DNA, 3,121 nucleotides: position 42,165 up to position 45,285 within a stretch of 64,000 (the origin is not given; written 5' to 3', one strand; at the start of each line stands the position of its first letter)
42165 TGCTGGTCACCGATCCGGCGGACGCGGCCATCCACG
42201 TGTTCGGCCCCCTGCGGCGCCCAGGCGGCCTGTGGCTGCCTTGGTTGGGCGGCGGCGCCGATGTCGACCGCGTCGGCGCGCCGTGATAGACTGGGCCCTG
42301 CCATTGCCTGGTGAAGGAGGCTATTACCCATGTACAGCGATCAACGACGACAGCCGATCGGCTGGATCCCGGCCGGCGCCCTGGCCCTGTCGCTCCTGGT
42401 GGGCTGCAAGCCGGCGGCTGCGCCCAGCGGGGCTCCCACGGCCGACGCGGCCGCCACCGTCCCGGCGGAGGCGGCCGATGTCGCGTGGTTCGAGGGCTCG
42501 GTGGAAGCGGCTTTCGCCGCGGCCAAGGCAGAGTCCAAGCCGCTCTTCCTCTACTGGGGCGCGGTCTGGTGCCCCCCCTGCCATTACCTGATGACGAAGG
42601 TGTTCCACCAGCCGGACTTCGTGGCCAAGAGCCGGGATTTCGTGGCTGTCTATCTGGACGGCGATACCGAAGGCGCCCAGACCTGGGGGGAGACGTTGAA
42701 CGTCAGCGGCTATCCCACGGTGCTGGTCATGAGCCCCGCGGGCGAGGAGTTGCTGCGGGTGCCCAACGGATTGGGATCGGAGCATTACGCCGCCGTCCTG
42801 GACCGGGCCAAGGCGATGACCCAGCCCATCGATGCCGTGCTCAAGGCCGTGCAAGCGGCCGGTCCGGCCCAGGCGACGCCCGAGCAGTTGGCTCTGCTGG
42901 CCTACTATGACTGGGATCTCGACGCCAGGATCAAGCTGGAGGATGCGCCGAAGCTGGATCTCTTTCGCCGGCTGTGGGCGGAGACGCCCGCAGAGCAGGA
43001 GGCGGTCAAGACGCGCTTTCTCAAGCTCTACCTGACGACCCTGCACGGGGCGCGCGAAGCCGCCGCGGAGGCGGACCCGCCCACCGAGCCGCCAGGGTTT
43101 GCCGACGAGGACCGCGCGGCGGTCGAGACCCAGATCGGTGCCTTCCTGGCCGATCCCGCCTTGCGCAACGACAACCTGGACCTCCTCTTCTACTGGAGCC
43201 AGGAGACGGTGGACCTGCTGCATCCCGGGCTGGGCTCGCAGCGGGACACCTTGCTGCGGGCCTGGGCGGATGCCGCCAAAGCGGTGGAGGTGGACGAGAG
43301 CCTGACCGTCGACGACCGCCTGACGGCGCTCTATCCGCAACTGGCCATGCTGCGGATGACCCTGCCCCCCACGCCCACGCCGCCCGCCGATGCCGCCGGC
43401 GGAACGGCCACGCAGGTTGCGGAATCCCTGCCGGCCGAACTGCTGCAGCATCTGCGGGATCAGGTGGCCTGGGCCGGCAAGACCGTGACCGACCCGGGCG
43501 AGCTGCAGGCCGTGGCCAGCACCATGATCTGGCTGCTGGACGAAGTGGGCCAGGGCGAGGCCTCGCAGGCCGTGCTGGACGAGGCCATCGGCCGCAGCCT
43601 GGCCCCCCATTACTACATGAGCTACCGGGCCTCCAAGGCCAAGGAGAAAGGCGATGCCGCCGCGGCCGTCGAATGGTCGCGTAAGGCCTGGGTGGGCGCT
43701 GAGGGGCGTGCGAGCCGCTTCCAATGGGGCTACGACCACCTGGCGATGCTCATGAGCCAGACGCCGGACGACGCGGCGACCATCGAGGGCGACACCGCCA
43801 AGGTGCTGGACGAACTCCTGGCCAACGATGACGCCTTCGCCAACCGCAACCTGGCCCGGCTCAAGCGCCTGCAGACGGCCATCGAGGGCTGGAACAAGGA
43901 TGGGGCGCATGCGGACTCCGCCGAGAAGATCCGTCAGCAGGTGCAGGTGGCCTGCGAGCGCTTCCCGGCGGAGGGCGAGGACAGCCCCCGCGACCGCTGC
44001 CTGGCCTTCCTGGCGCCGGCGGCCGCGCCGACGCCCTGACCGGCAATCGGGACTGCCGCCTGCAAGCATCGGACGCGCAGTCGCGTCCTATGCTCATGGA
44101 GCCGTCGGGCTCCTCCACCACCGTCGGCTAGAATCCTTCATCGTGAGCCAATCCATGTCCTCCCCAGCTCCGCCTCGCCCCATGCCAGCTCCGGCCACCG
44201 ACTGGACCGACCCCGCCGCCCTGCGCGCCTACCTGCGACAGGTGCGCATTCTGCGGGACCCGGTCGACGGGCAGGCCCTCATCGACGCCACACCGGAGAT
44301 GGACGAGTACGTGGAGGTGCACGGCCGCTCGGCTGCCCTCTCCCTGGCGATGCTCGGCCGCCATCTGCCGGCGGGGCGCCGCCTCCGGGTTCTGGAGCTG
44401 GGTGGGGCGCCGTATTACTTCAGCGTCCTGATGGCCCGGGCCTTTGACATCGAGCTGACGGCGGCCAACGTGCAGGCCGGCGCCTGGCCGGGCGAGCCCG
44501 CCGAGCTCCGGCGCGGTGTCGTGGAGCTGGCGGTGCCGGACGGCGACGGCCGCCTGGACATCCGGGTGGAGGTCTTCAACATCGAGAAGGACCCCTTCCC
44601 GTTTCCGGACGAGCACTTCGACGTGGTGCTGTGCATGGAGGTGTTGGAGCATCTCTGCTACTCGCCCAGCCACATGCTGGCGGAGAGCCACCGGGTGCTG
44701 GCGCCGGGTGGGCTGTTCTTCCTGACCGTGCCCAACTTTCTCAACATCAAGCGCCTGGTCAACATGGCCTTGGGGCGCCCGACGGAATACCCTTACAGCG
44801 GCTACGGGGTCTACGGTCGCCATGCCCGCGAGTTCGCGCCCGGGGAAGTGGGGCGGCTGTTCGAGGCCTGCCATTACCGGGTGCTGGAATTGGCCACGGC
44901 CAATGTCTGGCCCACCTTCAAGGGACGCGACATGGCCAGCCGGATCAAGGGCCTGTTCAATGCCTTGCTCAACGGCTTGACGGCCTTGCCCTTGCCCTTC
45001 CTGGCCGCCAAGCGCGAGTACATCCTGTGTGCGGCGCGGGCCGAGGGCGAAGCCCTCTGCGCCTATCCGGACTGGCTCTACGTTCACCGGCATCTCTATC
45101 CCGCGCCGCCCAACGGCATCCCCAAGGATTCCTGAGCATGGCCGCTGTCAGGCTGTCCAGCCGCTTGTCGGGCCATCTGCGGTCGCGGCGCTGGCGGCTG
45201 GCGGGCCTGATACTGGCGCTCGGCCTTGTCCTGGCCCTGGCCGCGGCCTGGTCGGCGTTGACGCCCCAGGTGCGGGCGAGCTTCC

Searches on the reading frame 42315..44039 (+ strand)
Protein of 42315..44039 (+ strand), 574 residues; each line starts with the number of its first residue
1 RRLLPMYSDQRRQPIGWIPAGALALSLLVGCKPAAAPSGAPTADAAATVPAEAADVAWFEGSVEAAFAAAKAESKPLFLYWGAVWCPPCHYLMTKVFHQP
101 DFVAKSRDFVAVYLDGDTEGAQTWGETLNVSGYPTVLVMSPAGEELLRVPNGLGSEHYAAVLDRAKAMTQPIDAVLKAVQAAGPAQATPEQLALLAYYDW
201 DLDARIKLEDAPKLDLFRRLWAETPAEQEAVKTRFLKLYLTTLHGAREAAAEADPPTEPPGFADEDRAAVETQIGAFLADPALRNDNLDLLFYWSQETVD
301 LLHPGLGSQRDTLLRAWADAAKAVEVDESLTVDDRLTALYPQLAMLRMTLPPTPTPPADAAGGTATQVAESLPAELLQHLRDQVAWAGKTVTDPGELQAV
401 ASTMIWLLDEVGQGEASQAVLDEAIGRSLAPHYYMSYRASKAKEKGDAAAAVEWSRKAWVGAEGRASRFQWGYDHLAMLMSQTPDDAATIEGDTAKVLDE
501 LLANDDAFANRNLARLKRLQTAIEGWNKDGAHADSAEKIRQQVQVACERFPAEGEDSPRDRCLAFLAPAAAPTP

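Call 31: search_protein_families(library=pfam, proteins=[window:42315-44039:+], max_evalue=0.001)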
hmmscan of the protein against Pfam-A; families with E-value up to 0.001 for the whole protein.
window:42315-44039:+ (574 aa): 3 families
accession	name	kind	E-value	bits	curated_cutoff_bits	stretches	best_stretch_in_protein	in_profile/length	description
PF13899.12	Thioredoxin_7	-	1.3e-12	48.1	27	1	59-141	2-83/83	Thioredoxin-like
PF13098.12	Thioredoxin_2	-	7.5e-09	36.3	27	1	70-162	1-104/104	Thioredoxin-like domain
PF03190.21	Thioredox_DsbH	-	1e-05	26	27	1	55-117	19-81/163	Protein of unknown function, DUF255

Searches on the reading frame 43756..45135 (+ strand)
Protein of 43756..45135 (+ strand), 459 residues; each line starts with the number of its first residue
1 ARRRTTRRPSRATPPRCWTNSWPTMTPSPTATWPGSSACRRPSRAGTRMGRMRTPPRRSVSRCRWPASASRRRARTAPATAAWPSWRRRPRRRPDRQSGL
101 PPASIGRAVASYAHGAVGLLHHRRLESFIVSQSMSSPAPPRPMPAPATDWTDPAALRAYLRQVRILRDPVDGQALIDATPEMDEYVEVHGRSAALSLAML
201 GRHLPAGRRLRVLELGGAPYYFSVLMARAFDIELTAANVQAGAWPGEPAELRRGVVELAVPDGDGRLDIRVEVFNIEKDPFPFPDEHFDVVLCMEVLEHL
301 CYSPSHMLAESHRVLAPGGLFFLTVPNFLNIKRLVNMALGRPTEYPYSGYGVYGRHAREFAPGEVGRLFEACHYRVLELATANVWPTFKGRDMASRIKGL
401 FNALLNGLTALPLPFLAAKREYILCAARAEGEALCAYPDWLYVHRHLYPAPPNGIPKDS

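Call 31: search_protein_families(library=pfam, proteins=[window:43756-45135:+], max_evalue=0.001)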
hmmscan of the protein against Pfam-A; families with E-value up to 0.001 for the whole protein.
window:43756-45135:+ (459 aa): 5 families
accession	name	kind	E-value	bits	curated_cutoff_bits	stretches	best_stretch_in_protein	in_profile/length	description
PF08241.18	Methyltransf_11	-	1.5e-11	45.2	21.2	1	269-323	44-95/95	Methyltransferase domain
PF13489.12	Methyltransf_23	-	2e-10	41.1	27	1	206-376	20-161/164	Methyltransferase domain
PF13649.12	Methyltransf_25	-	7.8e-07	30.1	27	1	268-319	47-97/97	Methyltransferase domain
PF08242.18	Methyltransf_12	-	8.6e-06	26.8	30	1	272-321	54-98/98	Methyltransferase domain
PF13847.12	Methyltransf_31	-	0.0001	22.5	27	1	270-327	57-113/145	Methyltransferase domain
